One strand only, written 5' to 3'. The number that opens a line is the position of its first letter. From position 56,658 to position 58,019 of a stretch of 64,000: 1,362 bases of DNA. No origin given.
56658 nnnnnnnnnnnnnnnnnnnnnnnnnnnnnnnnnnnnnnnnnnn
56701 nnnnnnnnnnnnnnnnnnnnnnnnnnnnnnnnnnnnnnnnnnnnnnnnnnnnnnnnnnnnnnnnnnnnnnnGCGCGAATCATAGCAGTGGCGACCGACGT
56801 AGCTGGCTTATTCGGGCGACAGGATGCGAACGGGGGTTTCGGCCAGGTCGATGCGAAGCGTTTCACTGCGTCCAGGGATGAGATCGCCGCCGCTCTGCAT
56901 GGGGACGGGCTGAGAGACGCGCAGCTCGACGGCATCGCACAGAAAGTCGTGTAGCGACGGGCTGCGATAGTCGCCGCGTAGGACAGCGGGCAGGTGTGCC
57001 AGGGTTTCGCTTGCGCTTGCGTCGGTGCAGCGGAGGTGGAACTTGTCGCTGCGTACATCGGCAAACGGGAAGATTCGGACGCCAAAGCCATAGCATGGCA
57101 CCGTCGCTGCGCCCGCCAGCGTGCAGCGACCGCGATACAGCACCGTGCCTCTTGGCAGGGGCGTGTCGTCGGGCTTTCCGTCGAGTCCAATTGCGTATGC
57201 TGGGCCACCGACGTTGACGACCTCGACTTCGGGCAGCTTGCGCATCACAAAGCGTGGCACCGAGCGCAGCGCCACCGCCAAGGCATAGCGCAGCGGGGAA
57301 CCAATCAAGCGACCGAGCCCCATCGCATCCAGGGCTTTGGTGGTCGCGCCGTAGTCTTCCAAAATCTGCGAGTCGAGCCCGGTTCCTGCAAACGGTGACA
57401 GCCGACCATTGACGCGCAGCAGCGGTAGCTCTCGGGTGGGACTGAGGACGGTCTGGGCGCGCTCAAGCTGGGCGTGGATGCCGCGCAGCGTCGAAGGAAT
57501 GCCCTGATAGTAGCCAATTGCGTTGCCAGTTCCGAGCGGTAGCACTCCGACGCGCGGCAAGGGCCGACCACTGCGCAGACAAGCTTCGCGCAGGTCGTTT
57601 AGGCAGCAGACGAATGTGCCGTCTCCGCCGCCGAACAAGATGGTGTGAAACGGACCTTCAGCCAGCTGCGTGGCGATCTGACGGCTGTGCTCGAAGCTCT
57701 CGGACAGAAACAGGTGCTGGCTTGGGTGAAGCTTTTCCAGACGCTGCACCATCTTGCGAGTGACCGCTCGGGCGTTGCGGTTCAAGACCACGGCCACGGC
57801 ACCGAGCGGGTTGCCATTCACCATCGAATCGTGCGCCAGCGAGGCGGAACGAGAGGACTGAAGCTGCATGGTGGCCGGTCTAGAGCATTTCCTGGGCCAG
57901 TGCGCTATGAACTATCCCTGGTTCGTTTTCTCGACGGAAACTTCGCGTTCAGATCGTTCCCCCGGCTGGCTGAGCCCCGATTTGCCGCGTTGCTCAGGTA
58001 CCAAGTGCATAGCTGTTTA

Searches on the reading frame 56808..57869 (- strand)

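Call 34: search_protein_families(library=pfam, proteins=[window:56808-57869:-], max_evalue=0.0001)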
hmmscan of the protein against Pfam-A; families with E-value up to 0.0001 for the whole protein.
window:56808-57869:- (353 aa): 1 family
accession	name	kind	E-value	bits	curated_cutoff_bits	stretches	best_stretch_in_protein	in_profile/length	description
PF00781.29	DAGK_cat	-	2.8e-13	50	23.6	1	31-137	13-114/125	Diacylglycerol kinase catalytic domain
